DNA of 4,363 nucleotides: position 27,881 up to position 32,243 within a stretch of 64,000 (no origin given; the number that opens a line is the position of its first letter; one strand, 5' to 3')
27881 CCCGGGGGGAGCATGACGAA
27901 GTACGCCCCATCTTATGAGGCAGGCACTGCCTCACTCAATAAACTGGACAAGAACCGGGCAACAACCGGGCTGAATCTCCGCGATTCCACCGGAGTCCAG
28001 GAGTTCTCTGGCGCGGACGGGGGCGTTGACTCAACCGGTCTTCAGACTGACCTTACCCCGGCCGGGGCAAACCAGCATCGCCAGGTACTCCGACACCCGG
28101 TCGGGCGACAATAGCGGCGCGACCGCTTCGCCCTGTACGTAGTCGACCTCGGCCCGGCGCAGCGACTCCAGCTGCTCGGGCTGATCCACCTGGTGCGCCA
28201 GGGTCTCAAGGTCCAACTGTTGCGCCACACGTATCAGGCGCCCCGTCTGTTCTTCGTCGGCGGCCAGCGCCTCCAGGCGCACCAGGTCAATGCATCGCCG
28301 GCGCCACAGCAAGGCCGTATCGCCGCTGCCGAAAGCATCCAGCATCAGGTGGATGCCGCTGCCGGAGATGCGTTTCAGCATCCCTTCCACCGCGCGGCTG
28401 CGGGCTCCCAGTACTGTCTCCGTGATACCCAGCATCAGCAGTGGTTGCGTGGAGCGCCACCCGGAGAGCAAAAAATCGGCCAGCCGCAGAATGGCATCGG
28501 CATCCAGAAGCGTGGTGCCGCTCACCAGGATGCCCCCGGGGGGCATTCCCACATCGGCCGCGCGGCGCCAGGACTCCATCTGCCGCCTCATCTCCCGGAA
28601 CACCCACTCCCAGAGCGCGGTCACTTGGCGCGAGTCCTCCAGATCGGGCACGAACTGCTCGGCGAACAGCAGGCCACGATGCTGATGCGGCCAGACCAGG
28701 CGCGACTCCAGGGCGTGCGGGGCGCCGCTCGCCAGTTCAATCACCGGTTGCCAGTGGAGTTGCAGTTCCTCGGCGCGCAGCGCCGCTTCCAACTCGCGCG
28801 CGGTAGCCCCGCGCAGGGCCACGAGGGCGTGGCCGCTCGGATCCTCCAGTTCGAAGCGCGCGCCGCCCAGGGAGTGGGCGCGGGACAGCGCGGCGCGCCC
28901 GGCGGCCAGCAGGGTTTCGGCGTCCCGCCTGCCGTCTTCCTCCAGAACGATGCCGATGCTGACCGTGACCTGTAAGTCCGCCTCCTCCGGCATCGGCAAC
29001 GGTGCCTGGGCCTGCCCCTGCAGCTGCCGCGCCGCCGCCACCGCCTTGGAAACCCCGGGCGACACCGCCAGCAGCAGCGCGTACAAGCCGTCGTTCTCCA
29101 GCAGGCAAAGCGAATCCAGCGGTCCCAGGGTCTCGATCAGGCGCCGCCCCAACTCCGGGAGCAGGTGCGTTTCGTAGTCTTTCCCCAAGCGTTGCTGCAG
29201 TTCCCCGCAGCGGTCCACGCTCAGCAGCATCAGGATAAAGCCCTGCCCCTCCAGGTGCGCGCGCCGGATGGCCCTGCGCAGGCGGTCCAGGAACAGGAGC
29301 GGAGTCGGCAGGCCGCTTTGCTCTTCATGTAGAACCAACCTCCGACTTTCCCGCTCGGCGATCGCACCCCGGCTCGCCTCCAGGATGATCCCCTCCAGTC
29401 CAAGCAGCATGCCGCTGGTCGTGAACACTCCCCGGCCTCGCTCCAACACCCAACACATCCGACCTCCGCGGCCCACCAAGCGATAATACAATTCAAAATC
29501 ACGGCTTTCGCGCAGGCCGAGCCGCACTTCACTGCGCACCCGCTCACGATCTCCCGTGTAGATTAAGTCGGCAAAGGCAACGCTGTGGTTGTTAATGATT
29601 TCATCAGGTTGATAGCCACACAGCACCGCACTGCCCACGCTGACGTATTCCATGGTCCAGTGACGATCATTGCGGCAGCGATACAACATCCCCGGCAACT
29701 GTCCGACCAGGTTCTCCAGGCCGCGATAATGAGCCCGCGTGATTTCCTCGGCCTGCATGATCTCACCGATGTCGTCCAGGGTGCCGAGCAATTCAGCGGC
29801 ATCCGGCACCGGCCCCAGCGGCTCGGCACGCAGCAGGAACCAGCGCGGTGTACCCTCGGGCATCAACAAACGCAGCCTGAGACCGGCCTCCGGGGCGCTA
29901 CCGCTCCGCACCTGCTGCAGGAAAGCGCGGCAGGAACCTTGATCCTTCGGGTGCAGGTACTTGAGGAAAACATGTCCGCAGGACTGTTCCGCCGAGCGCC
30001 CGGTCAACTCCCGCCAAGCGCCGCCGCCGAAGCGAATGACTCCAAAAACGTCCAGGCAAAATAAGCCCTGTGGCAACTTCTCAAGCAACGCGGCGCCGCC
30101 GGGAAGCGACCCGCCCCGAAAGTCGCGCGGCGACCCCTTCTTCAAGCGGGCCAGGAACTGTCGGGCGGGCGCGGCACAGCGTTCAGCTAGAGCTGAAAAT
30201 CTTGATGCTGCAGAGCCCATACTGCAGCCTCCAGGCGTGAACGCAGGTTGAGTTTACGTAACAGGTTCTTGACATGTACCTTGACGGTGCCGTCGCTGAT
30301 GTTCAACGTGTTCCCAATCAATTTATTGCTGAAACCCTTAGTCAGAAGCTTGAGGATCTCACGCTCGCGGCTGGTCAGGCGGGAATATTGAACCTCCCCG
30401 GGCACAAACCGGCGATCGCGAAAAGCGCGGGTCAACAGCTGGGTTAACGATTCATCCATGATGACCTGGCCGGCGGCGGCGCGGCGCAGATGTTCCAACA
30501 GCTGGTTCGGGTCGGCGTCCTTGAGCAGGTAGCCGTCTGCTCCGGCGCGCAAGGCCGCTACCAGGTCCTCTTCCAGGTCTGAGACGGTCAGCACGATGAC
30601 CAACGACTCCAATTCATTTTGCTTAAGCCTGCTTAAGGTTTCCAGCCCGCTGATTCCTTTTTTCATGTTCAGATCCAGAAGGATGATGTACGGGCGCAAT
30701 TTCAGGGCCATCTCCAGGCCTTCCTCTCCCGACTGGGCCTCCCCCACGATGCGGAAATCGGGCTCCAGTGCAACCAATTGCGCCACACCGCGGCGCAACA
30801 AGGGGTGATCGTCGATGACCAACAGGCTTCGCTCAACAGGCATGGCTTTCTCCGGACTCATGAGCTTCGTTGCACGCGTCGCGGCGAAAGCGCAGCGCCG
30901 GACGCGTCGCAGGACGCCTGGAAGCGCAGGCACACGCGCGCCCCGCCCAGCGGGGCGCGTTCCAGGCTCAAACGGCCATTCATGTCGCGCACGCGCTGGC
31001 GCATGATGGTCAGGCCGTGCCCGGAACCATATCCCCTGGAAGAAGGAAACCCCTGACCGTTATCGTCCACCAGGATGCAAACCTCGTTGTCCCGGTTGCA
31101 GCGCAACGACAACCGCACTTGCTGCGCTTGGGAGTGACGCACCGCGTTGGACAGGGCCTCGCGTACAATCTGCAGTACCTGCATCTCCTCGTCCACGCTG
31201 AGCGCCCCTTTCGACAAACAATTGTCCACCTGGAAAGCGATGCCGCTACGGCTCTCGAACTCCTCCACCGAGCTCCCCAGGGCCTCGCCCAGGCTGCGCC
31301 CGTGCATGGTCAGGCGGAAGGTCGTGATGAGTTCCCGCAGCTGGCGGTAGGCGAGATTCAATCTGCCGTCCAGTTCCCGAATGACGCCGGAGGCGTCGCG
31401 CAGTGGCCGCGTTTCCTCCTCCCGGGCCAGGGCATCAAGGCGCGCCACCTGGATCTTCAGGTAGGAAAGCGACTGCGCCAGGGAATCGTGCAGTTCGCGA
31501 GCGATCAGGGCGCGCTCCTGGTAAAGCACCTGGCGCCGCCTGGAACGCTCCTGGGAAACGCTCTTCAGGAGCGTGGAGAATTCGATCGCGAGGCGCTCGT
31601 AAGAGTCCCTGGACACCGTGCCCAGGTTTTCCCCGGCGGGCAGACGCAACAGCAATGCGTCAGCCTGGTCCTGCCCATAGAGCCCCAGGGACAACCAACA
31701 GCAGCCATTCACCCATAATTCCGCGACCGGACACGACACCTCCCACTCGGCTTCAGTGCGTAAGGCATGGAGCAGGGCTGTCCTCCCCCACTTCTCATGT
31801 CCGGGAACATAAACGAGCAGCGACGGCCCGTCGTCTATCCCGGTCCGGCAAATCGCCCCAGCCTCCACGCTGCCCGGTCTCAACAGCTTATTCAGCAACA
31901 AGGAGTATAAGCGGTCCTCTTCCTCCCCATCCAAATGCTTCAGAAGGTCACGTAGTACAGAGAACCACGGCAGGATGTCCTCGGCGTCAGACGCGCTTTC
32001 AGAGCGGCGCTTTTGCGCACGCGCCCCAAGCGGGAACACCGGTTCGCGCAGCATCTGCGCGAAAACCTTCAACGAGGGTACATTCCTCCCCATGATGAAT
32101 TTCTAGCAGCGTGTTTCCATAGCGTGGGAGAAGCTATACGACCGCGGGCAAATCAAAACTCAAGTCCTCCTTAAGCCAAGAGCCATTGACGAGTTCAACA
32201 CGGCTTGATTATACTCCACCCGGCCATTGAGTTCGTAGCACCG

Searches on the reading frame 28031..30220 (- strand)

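Call 14: search_protein_families(library=ncbifam, max_evalue=1e-10, proteins=[window:28031-30220:-])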
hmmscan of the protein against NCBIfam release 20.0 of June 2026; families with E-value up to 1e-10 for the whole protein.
window:28031-30220:- (729 aa): 9 families
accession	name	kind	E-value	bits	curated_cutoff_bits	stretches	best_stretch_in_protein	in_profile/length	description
NF045675.1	PhdiestaseDibA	equivalog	7e-43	146.9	980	1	288-698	195-610/623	phosphodiesterase DibA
NF053781.1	cdiGMPphdstlr2612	equivalog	5e-42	143.7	1600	1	84-713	633-1265/1268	Tlr1612 family c-di-GMP phosphodiesterase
NF008807.1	PRK11829.1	equivalog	5.8e-29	100.7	733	1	299-706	245-655/670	biofilm formation regulator HmsP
NF008467.0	PRK11359.1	equivalog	2e-28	98.9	857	1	325-713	402-792/800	oxygen-sensing cyclic-di-GMP phosphodiesterase DosP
NF007474.0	PRK10060.1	equivalog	3.9e-21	74.9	782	1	294-703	235-644/663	cyclic di-GMP phosphodiesterase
NF007298.0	PRK09776.1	equivalog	3e-18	65.1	1135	1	290-702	678-1095/1111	diguanylate cyclase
NF052458.1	PhdiestGepA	equivalog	5.4e-14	51.3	1200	1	328-697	451-825/840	phosphodiesterase GepA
NF007839.0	PRK10551.1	equivalog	3.3e-13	49.1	461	1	466-713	257-510/518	cyclic di-GMP phosphodiesterase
NF045673.1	c-di-GMPRcptLapD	equivalog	7.6e-13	47.6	1020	1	298-700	238-641/647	cyclic di-GMP receptor LapD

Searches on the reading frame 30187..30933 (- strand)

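Call 14: search_protein_families(library=ncbifam, max_evalue=1e-10, proteins=[window:30187-30933:-])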
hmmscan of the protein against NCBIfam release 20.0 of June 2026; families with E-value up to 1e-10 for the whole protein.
window:30187-30933:- (248 aa): 29 families (the best 25 are shown)
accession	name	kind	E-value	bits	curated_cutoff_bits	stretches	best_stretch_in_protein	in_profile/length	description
NF007935.0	PRK10651.1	equivalog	1.7e-84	282.3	250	1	35-244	7-214/216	two-component system response regulator NarL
NF007708.0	PRK10403.1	equivalog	1.1e-63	214.6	343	1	36-246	8-214/215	nitrate/nitrite response regulator protein NarP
NF047785.1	respo_reg_MadR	equivalog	6.2e-44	149.8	300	1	37-239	3-202/209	MadR family response regulator transcription factor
NF052445.1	RespRegMctR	equivalog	1.3e-36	125.9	300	1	37-244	4-203/205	two-component system response regulator MctR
NF011896.0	PRK15369.1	equivalog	8.5e-36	123.5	242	1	35-240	4-204/211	two component system response regulator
NF007018.1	PRK09483.1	equivalog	1.3e-28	100.1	280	1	36-244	3-207/217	UvrY/SirA/GacA family response regulator transcription factor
NF007685.0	PRK10360.1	equivalog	1.5e-25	90.2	258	1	38-237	5-189/196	response regulator transcription factor UhpA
NF041830.1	RR_TF_ErdR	exception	6.6e-19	68.5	390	1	37-240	4-205/213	response regulator transcription factor ErdR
NF006900.1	PRK09390.1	equivalog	9.2e-19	67.8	255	1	31-232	1-189/203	response regulator FixJ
NF007505.1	PRK10100.1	equivalog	1.7e-18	67.1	250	1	83-242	44-201/204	biofilm master transcriptional regulator CsgD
NF007403.0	PRK09935.1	equivalog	1.7e-17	63.7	271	1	36-242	5-206/210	fimbria biosynthesis transcriptional regulator FimZ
NF007419.0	PRK09958.1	equivalog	2e-16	60.2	251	1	38-240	4-198/204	acid-sensing system DNA-binding response regulator EvgA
NF045505.1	RR_RssB_Pseudo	equivalog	9.3e-16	57.8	700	1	35-153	6-121/394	two-component system response regulator RssB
NF008677.0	PRK11697.1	equivalog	2.1e-14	53.4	246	1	37-155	4-118/238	two-component system response regulator BtsR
NF041367.1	CheY_Halo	equivalog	2.4e-14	53.7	200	1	38-149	2-110/114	chemotaxis protein CheY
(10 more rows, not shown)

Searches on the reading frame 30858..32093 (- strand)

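Call 14: search_protein_families(library=ncbifam, max_evalue=1e-10, proteins=[window:30858-32093:-])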
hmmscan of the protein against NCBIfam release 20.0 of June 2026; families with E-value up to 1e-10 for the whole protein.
window:30858-32093:- (411 aa): 6 families
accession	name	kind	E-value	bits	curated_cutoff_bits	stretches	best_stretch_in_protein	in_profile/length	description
NF008184.0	PRK10935.1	equivalog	8.3e-61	206.3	553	1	180-394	350-560/565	nitrate/nitrite two-component system sensor histidine kinase NarQ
NF007896.0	PRK10600.1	equivalog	7.7e-52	176.7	578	1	146-394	343-586/598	nitrate/nitrite two-component system sensor histidine kinase NarX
NF052443.1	SensHisKinMctS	equivalog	3.8e-23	81.5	700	1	192-383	249-439/457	two-component system sensor histidine kinase MctS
NF047786.1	his_kin_MadS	equivalog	1.1e-21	77.4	500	1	183-389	220-431/434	MadS family sensor histidine kinase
NF052531.1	Strep_LiaS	equivalog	6e-20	71.8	450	1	175-387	114-321/328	envelope stress sensor histidine kinase LiaS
NF008649.0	PRK11644.1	equivalog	7e-20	71.2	408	1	181-386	288-489/499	signal transduction histidine-protein kinase/phosphatase UhpB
